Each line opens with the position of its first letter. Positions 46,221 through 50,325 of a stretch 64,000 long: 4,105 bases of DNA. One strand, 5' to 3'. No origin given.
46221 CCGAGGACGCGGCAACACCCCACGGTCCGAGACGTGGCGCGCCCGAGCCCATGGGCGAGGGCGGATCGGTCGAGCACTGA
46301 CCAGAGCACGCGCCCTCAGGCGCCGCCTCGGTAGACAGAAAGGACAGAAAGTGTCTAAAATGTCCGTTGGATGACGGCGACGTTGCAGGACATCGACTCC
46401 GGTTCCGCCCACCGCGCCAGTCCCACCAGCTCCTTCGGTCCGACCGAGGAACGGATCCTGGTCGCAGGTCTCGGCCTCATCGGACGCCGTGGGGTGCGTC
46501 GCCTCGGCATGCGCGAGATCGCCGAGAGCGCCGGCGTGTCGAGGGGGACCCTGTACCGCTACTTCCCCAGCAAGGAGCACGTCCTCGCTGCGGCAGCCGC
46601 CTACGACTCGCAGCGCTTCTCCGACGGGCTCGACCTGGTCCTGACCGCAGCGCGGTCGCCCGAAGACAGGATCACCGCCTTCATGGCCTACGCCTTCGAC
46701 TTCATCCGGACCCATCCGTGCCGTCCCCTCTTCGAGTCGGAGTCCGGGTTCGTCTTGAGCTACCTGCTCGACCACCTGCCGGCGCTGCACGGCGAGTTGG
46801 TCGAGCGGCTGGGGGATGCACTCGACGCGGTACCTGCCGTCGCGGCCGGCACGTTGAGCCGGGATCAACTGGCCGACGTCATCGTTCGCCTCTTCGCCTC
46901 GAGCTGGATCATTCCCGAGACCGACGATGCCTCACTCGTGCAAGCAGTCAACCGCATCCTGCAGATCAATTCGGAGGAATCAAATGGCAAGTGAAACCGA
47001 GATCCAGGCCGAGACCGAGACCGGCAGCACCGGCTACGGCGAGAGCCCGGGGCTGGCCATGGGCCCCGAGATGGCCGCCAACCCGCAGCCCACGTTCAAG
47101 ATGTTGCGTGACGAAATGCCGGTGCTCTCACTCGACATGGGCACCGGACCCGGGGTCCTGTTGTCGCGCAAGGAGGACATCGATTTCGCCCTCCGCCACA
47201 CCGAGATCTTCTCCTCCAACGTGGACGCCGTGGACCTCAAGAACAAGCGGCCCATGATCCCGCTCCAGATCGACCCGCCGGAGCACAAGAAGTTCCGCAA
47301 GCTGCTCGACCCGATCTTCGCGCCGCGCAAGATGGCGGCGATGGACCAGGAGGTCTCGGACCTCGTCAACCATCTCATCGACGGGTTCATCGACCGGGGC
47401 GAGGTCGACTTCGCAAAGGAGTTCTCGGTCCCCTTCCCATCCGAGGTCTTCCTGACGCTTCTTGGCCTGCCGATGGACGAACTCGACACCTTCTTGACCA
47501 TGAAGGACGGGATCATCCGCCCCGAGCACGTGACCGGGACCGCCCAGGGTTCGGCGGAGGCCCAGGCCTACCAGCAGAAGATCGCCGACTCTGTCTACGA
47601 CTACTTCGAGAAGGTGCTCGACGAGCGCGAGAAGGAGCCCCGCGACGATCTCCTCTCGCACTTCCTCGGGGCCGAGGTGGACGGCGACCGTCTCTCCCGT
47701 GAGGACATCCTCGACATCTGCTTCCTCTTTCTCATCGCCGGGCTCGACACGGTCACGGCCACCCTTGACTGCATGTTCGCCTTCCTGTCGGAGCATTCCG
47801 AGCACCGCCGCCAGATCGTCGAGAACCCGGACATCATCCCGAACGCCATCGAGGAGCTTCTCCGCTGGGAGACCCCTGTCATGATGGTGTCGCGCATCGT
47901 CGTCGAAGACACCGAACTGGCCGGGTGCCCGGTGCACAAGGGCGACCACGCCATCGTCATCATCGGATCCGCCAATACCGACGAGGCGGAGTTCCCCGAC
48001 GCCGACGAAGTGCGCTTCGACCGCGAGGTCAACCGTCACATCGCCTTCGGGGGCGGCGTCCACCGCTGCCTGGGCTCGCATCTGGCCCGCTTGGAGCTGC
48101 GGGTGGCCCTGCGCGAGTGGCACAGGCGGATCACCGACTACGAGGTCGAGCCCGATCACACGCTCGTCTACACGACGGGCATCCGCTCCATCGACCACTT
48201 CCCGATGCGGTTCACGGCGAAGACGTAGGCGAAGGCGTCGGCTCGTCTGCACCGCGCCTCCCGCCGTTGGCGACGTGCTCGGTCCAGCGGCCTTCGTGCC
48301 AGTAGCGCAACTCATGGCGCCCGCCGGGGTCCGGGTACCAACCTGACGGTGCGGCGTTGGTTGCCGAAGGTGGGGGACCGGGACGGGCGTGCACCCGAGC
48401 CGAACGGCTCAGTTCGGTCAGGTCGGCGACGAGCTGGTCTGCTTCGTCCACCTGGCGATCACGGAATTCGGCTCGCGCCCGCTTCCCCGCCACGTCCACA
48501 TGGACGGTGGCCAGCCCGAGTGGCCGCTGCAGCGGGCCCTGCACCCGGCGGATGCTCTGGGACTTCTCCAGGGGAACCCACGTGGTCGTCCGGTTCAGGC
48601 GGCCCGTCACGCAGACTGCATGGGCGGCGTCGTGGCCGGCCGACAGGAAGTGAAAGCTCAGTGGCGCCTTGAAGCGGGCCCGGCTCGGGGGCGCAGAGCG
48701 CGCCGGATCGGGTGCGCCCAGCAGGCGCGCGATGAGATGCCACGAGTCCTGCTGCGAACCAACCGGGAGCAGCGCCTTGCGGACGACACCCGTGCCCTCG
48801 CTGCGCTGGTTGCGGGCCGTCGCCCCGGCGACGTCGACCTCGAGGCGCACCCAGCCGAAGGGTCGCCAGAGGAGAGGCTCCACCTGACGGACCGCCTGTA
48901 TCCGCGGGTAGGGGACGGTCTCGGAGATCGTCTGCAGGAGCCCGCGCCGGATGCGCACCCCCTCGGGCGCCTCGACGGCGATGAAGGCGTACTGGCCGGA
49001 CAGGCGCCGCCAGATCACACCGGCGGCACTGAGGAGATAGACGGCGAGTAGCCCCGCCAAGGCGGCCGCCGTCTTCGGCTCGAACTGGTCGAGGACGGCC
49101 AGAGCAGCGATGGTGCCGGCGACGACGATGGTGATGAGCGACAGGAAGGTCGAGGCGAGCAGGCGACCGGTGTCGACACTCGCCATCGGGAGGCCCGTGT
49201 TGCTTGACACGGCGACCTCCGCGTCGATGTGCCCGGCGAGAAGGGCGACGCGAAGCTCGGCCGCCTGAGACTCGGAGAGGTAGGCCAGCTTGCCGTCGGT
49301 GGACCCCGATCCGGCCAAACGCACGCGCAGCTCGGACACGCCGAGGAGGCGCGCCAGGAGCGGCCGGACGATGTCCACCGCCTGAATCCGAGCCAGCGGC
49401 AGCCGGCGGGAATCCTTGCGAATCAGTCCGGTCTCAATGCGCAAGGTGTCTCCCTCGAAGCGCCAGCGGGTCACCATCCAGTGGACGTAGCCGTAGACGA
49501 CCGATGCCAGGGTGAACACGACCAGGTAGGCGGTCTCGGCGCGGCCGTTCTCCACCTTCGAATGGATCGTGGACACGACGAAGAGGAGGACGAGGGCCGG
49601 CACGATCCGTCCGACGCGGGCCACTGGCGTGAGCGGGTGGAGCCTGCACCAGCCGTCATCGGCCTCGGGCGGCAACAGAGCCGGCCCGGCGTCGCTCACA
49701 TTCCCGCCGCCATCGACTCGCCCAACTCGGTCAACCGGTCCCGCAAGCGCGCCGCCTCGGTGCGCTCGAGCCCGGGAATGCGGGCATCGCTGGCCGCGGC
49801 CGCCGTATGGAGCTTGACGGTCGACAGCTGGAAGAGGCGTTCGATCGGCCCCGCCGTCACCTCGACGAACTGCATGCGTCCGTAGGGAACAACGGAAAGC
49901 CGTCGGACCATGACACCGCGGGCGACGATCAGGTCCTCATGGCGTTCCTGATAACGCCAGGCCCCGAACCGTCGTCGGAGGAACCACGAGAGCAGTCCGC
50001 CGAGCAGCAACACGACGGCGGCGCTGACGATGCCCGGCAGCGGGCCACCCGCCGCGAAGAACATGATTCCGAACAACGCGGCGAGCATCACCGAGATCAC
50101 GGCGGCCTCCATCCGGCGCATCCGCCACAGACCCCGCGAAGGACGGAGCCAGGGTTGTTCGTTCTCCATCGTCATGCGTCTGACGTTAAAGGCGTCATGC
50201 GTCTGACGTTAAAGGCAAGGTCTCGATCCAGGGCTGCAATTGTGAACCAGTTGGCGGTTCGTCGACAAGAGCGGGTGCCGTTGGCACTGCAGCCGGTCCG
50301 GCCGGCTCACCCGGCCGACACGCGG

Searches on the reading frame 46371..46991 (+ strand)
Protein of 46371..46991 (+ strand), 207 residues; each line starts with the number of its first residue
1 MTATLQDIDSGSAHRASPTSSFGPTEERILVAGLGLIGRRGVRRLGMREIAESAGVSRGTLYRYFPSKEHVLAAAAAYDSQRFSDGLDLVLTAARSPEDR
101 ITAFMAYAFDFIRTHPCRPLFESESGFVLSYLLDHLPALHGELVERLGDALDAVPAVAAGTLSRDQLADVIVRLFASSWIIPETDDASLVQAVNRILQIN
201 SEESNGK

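Call 42: search_protein_families(library=pfam, proteins=[window:46371-46991:+], max_evalue=0.0001)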
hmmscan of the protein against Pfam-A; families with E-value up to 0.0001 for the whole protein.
window:46371-46991:+ (207 aa): 1 family
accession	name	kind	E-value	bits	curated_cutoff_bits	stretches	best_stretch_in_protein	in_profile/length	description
PF00440.29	TetR_N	-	4e-17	62.1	24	1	29-75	1-47/47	Bacterial regulatory proteins, tetR family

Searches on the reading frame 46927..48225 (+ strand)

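Call 42: search_protein_families(library=pfam, proteins=[window:46927-48225:+], max_evalue=0.0001)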
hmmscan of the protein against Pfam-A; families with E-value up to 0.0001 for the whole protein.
window:46927-48225:+ (433 aa): 1 family
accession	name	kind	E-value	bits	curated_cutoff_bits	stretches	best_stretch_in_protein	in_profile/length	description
PF00067.27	p450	-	4.4e-33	115.2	22.8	1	51-396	20-426/462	Cytochrome P450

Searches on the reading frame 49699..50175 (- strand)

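Call 42: search_protein_families(library=pfam, proteins=[window:49699-50175:-], max_evalue=0.0001)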
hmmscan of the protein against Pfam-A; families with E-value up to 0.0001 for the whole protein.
window:49699-50175:- (159 aa): 1 family
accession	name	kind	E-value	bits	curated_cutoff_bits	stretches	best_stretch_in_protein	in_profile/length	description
PF03703.20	bPH_2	-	2.9e-15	56.7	22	1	72-148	3-78/78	Bacterial PH domain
